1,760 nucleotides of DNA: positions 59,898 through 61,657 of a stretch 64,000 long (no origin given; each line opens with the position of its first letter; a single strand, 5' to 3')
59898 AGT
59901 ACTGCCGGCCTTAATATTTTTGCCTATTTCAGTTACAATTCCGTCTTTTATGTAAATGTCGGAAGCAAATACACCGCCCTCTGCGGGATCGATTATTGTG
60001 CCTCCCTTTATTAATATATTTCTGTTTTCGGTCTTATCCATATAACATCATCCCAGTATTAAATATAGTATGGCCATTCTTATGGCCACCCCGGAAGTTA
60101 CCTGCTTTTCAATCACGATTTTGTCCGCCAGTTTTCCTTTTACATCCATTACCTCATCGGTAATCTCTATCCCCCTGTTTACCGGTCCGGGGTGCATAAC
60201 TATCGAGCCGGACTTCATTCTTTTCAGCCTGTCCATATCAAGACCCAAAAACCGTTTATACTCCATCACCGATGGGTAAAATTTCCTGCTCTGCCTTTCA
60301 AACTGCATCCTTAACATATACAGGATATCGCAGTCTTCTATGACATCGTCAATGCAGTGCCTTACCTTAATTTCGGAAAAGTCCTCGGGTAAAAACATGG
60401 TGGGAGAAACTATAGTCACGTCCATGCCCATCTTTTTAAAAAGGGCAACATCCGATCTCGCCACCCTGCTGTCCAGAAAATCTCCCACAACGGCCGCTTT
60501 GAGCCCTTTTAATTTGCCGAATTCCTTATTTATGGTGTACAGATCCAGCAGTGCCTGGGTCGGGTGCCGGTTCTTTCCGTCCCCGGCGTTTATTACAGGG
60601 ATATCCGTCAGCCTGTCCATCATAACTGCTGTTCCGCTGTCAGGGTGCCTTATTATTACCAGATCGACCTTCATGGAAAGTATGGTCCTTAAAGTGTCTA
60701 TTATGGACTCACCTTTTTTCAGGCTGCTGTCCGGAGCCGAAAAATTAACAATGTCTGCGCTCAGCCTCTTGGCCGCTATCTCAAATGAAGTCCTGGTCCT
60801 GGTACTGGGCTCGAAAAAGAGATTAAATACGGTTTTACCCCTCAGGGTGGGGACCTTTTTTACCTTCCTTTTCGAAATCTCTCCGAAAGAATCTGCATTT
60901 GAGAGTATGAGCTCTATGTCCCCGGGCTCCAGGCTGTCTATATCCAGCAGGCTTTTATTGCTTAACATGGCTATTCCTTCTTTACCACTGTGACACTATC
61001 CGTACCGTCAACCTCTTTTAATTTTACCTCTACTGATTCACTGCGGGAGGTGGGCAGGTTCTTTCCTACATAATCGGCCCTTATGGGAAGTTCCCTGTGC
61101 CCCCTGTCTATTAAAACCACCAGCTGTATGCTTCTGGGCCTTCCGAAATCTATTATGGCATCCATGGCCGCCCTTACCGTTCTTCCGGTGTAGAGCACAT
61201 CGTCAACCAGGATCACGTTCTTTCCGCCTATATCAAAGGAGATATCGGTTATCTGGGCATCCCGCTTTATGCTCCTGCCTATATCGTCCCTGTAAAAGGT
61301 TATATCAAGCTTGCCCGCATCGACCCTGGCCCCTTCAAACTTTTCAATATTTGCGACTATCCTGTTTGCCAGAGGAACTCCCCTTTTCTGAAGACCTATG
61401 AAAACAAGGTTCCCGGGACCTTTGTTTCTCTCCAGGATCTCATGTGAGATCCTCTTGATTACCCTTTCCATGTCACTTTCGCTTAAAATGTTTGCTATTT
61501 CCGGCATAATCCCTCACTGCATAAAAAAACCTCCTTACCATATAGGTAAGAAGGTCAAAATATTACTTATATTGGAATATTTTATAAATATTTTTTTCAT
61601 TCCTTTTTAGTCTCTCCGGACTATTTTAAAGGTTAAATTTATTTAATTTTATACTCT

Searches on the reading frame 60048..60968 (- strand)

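Call 64: search_protein_families(library=pfam, proteins=[window:60048-60968:-], max_evalue=0.001)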
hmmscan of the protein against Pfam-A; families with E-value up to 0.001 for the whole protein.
window:60048-60968:- (306 aa): 2 families
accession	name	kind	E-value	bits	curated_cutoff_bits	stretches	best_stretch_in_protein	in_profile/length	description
PF02729.26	OTCace_N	-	2.1e-43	148.4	29.9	1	5-147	1-147/148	Aspartate/ornithine carbamoyltransferase, carbamoyl-P binding domain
PF00185.30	OTCace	-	3e-23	83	29.4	1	154-303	1-156/157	Aspartate/ornithine carbamoyltransferase, Asp/Orn binding domain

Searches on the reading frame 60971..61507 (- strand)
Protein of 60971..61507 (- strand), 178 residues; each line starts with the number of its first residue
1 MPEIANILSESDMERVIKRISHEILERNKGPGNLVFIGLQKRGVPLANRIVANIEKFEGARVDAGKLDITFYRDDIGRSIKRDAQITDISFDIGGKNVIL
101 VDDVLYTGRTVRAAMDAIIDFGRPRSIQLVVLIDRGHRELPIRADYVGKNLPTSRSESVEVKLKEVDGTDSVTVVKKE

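Call 64: search_protein_families(library=pfam, proteins=[window:60971-61507:-], max_evalue=0.001)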
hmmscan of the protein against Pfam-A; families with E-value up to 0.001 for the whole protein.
window:60971-61507:- (178 aa): 4 families
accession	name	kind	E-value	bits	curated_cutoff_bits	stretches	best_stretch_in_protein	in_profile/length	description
PF00156.33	Pribosyltran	-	1.4e-20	73.6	26.3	1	6-152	4-144/158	Phosphoribosyl transferase domain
PF15609.12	PRTase_2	-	0.00046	20.2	28.8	0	12-139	31-163/188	Phosphoribosyl transferase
PF24390.1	PRTase-CE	-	0.00053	20.4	27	1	58-130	74-141/253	PRTase-CE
PF14681.12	UPRTase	-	0.00084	19.3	27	0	87-133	112-159/206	Uracil phosphoribosyltransferase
